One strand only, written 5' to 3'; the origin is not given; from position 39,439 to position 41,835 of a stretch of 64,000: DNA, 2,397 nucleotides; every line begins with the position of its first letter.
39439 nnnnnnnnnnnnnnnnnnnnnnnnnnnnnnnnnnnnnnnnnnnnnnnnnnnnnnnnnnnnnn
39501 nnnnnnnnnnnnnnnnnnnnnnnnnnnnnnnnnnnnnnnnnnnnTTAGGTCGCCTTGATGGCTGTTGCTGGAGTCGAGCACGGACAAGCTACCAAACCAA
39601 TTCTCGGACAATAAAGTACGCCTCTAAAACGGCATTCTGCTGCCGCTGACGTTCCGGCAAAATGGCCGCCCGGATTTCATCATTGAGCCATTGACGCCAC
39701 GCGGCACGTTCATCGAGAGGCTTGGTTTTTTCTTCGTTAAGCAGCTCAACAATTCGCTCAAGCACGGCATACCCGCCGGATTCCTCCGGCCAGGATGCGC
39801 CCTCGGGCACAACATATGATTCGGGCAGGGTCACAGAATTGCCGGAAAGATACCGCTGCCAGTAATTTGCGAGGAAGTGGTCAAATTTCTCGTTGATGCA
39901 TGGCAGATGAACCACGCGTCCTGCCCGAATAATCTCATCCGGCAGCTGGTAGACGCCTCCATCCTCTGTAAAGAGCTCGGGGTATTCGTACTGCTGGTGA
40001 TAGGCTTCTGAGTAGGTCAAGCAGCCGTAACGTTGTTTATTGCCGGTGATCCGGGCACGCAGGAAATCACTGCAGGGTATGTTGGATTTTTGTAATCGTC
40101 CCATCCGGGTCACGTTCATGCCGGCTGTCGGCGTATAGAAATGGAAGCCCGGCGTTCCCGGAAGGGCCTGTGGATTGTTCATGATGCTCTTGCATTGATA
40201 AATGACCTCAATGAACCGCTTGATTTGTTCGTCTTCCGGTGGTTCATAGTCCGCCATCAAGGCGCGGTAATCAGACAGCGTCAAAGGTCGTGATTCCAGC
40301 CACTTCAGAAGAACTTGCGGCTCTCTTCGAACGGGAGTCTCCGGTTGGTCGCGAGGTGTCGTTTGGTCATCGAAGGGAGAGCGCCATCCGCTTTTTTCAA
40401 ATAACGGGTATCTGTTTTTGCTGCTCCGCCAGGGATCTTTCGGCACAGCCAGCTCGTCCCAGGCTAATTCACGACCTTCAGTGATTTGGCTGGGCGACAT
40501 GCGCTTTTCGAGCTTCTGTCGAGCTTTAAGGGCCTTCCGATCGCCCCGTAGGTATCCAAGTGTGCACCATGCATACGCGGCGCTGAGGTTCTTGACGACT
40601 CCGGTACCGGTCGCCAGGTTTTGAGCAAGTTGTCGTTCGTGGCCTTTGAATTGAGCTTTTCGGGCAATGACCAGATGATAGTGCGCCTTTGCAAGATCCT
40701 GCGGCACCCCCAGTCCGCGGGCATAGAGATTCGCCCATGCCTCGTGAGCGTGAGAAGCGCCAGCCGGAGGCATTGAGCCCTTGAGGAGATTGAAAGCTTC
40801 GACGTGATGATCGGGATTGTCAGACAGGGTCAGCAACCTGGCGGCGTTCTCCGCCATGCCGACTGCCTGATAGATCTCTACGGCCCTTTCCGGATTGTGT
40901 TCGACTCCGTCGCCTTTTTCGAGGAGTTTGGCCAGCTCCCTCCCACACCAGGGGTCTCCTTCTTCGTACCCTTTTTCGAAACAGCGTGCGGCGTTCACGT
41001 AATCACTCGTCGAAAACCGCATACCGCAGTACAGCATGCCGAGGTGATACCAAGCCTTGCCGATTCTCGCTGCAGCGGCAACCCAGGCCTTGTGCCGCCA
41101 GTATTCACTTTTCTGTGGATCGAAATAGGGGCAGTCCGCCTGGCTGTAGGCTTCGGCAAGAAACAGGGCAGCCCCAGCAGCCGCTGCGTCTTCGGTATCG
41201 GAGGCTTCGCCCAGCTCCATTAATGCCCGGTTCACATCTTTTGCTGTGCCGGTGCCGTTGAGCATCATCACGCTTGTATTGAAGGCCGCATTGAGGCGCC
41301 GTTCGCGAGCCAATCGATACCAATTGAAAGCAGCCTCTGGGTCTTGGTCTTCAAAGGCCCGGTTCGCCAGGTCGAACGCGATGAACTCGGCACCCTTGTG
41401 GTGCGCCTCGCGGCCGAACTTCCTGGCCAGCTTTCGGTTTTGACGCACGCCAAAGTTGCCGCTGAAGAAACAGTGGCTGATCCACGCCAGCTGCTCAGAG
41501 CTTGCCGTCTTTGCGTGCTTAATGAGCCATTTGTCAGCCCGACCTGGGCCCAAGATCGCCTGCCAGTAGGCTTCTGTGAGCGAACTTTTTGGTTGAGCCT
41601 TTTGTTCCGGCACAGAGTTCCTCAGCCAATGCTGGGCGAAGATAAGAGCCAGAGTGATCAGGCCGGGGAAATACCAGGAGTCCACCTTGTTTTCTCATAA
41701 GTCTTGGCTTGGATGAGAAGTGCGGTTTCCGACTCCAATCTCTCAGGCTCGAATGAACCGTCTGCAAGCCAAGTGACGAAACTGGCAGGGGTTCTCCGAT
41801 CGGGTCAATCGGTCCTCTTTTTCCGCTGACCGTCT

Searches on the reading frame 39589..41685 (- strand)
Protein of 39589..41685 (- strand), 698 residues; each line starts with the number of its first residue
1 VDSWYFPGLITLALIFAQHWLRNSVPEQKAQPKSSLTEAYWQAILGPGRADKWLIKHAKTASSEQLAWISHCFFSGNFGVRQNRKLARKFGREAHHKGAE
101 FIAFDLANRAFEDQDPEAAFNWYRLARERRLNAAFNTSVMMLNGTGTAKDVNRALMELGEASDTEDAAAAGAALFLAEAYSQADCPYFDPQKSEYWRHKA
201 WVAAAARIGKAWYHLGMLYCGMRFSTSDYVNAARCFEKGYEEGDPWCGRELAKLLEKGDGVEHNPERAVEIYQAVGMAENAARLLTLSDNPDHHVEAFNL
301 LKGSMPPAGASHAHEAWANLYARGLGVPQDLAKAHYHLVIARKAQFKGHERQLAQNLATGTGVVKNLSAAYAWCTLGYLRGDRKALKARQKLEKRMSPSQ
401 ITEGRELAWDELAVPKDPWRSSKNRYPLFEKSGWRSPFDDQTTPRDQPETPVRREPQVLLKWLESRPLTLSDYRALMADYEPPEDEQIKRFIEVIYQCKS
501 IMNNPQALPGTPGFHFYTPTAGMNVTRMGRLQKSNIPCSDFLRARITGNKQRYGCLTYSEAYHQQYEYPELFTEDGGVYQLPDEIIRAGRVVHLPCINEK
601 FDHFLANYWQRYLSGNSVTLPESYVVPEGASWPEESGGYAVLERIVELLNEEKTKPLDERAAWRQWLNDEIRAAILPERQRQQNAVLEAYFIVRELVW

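Call 44: search_protein_families(library=pfam, proteins=[window:39589-41685:-], max_evalue=0.01)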
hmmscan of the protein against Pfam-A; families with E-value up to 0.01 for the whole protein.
window:39589-41685:- (698 aa): 1 family
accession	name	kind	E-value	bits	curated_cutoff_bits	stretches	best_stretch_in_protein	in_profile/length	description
PF08238.18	Sel1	-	1.7e-13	51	30.7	0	313-338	3-28/36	Sel1 repeat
